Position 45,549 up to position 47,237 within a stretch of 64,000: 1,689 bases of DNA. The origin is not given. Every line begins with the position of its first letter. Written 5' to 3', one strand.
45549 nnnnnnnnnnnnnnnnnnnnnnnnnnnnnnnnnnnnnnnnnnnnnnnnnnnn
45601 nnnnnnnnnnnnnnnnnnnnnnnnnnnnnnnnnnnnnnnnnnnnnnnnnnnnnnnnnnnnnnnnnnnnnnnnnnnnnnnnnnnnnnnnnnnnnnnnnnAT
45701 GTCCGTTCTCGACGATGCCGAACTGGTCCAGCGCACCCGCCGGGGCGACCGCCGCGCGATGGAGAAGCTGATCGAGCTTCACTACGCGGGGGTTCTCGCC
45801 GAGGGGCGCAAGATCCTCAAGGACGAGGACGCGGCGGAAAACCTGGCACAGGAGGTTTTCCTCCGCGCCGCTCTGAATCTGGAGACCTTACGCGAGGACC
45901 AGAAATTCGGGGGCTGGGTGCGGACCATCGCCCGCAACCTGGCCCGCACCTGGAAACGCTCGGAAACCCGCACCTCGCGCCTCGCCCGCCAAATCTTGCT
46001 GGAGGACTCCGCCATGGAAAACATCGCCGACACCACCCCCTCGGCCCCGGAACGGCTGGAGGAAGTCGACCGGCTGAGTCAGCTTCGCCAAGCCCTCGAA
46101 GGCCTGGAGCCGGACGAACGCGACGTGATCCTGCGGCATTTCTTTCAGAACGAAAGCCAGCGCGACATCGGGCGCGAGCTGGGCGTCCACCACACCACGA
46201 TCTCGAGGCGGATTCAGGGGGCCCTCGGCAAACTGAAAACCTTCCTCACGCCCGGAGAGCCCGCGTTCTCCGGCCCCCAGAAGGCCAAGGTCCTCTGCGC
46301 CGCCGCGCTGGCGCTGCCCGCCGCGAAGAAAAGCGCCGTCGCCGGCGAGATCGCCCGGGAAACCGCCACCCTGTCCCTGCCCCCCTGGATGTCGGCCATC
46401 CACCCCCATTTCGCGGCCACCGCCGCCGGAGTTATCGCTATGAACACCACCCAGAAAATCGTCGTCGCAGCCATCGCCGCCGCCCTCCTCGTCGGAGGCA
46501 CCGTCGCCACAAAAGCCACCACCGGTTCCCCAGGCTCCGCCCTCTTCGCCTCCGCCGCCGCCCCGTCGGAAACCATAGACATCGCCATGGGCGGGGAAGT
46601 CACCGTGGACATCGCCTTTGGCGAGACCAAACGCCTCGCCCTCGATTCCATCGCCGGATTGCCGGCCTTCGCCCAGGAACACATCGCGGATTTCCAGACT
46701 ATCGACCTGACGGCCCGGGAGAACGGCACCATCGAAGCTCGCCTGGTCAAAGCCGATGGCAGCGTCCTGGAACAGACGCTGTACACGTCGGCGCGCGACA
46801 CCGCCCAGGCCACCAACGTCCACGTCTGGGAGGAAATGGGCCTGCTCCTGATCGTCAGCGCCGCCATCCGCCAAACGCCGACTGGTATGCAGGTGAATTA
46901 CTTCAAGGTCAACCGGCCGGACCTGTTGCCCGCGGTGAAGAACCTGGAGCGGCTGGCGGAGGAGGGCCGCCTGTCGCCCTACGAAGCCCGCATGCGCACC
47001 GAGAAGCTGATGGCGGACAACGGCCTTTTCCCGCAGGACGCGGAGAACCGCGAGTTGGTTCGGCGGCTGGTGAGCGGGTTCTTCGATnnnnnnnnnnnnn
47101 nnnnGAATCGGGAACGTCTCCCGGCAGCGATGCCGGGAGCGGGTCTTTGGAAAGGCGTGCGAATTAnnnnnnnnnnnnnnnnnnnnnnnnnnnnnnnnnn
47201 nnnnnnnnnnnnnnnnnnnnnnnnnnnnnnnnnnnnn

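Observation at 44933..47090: ECF sigma factor fused in-frame to a transmembrane, extracytoplasmic C-terminal domain, immediately downstream of a macro-domain protein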

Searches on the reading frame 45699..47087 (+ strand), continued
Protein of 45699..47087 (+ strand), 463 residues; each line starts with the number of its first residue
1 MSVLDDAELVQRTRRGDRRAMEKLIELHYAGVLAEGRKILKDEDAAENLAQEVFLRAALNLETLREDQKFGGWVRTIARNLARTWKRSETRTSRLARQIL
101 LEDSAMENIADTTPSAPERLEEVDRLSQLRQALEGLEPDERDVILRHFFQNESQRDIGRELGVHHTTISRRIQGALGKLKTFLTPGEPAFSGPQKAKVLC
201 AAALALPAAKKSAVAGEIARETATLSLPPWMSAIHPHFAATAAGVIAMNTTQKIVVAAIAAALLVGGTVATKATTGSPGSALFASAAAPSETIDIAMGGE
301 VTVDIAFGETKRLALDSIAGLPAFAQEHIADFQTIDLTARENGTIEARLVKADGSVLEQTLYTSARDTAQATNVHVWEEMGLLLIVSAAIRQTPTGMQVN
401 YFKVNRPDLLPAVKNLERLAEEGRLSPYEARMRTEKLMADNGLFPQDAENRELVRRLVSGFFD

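Call 73: find_related_loci(query=A2, collection=metagenome_contigs, flank=6000)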
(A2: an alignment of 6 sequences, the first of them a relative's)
Query A2 (463 aa) in metagenome_contigs; peptide patterns used: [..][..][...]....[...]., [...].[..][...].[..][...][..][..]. (x = any residue, [..] = any of these).
600 stretches matched a pattern (row limit reached: there are more); 438 encode a relative of the query (tblastn E <= 1e-3); the best 80 are kept; 80 distinct loci.
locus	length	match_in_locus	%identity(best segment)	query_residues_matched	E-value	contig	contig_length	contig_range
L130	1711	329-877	38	6-188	8e-29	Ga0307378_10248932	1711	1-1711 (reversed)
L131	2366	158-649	33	6-168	1e-18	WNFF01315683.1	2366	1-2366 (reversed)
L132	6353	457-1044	30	4-192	3e-18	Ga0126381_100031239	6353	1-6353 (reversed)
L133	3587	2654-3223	29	4-185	5e-18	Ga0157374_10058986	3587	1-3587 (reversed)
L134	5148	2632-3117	31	4-161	4e-17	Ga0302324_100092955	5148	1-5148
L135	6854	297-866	29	2-183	7e-17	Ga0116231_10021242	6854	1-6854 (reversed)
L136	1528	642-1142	31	16-193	5e-17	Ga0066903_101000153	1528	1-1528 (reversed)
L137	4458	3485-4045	31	1-185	1e-16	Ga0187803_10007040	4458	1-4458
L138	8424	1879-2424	31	8-184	3e-16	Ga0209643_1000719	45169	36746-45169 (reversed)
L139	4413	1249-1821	30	1-183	3e-16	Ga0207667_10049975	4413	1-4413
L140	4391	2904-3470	31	6-186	3e-16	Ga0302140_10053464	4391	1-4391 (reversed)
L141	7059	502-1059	30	6-183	4e-16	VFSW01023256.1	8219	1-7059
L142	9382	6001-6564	30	1-185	4e-16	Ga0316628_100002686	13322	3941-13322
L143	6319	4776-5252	32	4-158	4e-16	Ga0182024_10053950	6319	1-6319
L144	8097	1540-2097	29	6-183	4e-16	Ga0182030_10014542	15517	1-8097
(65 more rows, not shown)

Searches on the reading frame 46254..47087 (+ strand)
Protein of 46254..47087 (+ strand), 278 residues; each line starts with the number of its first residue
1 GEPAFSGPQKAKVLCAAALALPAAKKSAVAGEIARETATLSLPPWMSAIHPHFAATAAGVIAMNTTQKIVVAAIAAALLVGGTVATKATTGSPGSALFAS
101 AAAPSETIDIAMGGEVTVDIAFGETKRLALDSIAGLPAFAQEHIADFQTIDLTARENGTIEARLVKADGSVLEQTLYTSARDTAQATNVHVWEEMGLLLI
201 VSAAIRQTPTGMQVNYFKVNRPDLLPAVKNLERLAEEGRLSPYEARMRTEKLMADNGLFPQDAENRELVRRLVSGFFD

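Call 24: search_protein_representatives(protein=window:46254-47087:+)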
Query: 278 residues. Proteins with E-value up to 0.001 (for the whole library): 22; up to 1e-10: 13; up to 1e-30: 3. The best 22 are listed.
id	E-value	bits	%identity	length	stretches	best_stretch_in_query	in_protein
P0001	1.4e-171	585.2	100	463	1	1-278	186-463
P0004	2.8e-42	161.7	38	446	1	4-273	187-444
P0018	6.5e-31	124.4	36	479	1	12-273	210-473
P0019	1.6e-22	96.9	33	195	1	101-268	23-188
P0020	1.3e-21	93.9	30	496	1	14-273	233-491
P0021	1.4e-20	90.6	35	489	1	12-273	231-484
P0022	3.3e-17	79.5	29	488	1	11-268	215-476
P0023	8.7e-16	74.9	33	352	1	10-271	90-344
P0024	1.4e-15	74.2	28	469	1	10-270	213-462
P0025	4.7e-15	72.5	28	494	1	21-277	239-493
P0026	2.7e-12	63.4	33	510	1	52-272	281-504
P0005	2.2e-11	60.5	30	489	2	16-271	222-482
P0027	5.1e-11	59.3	32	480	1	24-273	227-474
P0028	6.6e-10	55.6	30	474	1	10-268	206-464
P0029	8.3e-10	55.3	29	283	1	56-270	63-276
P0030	8.7e-10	55.2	29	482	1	40-273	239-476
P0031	9.8e-09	51.8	29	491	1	4-273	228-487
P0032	2.5e-08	50.4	28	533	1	13-267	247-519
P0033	7.0e-08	49.0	29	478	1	16-270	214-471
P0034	2.6e-05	40.6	29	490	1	54-269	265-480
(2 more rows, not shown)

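Call 34: find_encoding_contigs(protein=P0018, flank=6000, max_places=2)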
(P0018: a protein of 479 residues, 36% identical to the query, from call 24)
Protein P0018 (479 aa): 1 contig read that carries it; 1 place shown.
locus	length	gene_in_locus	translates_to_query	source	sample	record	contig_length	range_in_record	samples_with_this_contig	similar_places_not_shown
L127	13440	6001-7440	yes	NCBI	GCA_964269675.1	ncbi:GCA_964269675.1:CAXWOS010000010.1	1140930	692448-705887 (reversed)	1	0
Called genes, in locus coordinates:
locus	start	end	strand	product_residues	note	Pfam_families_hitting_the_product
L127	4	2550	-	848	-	PF12836:HHH_3 (faint), PF00932:LTD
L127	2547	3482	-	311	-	-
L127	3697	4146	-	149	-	PF07963:N_methyl (weak)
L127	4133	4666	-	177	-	-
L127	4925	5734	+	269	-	PF03167:UDG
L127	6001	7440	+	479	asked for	PF07638:Sigma70_ECF (weak), PF04542:Sigma70_r2, PF08281:Sigma70_r4_2, PF04545:Sigma70_r4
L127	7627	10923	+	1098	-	-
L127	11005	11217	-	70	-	-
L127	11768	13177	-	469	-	PF00206:Lyase_1, PF10415:FumaraseC_C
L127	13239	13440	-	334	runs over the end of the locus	-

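Call 37: find_encoding_contigs(protein=P0020, flank=6000, max_places=2)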
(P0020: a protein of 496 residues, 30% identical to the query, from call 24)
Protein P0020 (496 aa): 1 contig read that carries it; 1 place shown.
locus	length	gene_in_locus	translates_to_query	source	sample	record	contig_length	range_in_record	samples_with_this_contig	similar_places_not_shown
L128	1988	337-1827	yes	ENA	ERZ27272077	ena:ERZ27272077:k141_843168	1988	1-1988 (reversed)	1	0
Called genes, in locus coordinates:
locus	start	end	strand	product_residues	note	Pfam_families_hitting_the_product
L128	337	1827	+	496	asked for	PF07638:Sigma70_ECF (weak), PF04542:Sigma70_r2, PF04545:Sigma70_r4 (weak), PF08281:Sigma70_r4_2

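Call 38: find_encoding_contigs(protein=P0021, flank=6000, max_places=2)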
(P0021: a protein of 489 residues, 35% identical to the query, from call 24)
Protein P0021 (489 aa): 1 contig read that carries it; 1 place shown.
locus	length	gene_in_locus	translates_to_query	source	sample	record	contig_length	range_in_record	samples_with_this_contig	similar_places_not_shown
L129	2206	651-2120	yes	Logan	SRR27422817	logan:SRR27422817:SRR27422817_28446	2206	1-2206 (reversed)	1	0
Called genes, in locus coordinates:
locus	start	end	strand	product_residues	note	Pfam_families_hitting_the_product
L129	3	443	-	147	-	?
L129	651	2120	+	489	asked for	PF04542:Sigma70_r2, PF08281:Sigma70_r4_2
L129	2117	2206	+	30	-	?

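Call 75: find_encoding_contigs(protein=P0022, flank=6000, max_places=1)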
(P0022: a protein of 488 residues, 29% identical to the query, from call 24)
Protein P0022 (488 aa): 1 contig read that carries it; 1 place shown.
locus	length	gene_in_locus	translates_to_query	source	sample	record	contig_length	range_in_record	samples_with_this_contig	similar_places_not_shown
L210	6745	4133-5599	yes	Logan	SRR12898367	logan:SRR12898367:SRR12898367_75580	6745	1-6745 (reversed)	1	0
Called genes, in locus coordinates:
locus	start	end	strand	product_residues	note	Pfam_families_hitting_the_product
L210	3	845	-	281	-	?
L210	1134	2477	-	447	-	PF13432:TPR_16 (weak), PF07719:TPR_2 (weak), PF13432:TPR_16, PF14559:TPR_19 (weak), PF13414:TPR_11, PF13428:TPR_14 (weak), PF14559:TPR_19 (weak), PF13371:TPR_9 (weak), +9 more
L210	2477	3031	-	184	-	-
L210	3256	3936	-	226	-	PF01987:AIM24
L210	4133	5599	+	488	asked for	PF04542:Sigma70_r2, PF08281:Sigma70_r4_2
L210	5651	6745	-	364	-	?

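Call 76: find_encoding_contigs(protein=P0026, flank=6000, max_places=1)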
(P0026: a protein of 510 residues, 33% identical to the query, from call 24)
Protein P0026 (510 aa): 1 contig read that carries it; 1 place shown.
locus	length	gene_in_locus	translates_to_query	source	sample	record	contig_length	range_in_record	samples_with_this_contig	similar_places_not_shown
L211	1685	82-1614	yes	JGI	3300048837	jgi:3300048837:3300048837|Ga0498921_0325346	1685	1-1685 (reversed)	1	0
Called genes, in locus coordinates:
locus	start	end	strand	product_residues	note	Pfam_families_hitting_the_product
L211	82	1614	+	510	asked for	PF07638:Sigma70_ECF (faint), PF04542:Sigma70_r2, PF04545:Sigma70_r4, PF08281:Sigma70_r4_2, PF13936:HTH_38 (weak), PF18024:HTH_50 (weak)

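Call 77: find_encoding_contigs(protein=P0031, flank=6000, max_places=1)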
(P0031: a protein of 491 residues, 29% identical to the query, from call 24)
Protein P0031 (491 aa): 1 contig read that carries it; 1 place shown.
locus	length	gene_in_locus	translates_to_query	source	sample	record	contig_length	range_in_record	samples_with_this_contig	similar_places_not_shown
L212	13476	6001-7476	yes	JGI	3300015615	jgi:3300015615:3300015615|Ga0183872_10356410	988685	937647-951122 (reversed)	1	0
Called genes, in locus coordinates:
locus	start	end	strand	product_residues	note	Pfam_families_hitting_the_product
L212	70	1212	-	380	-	PF03308:MeaB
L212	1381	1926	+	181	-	-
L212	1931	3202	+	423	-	PF13620:CarboxypepD_reg (faint)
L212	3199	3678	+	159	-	PF03473:MOSC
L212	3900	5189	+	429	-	PF00709:Adenylsucc_synt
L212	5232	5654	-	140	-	PF00072:Response_reg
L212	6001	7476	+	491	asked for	PF04542:Sigma70_r2, PF04545:Sigma70_r4, PF08281:Sigma70_r4_2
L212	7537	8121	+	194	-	PF07963:N_methyl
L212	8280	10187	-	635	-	PF05569:Peptidase_M56, PF13646:HEAT_2 (weak)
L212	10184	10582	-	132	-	PF03965:Penicillinase_R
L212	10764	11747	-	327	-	PF20030:bpMoxR (weak), PF05496:RuvB_N (faint), PF00004:AAA (faint), PF07726:AAA_3, PF07728:AAA_5, PF17863:AAA_lid_2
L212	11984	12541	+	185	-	PF00072:Response_reg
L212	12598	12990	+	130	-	PF00543:P-II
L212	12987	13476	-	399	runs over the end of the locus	PF01979:Amidohydro_1, PF07969:Amidohydro_3 (weak)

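Call 78: find_encoding_contigs(protein=P0032, flank=6000, max_places=1)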
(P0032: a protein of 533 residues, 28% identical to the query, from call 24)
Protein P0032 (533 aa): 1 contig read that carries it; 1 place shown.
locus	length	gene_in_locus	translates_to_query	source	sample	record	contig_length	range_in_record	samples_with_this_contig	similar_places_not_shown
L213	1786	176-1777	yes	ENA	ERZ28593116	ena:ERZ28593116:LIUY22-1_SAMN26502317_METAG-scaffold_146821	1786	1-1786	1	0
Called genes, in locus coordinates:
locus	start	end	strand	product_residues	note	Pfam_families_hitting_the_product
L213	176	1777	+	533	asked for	PF04542:Sigma70_r2, PF04545:Sigma70_r4 (weak), PF08281:Sigma70_r4_2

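Call 81: list_cluster_members(proteins=[P0018, P0021, P0022, P0024, P0025, P0027, P0028, P0030, P0033, P0034])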
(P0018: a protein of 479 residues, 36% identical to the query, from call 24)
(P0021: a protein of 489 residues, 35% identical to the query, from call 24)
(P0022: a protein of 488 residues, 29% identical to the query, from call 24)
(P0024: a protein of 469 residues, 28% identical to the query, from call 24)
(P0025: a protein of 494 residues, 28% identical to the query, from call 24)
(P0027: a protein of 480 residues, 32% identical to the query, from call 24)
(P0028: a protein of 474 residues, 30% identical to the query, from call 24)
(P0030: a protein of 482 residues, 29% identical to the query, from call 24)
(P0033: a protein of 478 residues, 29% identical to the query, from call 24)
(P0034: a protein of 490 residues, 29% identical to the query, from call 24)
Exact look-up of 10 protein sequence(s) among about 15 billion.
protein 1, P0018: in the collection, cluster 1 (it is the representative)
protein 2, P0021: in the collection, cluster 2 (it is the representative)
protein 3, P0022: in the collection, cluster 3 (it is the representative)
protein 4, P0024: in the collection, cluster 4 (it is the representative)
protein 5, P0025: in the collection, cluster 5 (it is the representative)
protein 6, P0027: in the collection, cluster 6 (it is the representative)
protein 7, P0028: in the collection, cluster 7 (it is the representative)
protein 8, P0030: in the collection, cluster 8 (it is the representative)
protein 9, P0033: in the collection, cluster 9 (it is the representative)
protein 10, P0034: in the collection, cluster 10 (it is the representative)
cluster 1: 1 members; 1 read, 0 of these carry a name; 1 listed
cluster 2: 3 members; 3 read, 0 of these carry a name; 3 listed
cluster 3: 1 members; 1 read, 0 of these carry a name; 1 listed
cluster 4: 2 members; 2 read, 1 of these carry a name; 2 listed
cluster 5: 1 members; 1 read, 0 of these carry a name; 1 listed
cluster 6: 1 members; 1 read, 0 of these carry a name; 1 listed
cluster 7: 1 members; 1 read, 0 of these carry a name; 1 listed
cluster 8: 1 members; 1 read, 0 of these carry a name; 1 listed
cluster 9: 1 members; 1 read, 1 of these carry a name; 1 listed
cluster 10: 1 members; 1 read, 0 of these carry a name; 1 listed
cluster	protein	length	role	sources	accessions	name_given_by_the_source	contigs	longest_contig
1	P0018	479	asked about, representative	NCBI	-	-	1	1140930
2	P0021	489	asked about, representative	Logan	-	-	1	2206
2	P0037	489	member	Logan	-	-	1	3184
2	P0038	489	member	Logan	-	-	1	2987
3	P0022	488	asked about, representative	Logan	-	-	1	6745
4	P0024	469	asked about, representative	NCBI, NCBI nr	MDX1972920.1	MAG: sigma-70 family RNA polymerase sigma factor [Candidatus Sumerlaeia bacterium] | sigma-70 family RNA polymerase sigma factor [Candidatus Sumerlaeia bacterium]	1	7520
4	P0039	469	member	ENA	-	-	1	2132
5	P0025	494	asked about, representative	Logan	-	-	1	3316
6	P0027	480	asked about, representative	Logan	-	-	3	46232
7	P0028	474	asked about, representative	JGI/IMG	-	-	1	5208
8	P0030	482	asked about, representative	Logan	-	-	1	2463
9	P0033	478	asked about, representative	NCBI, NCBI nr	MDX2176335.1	MAG: RNA polymerase sigma factor [Candidatus Sumerlaeia bacterium] | RNA polymerase sigma factor [Candidatus Sumerlaeia bacterium]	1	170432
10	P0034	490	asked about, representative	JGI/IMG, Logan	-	-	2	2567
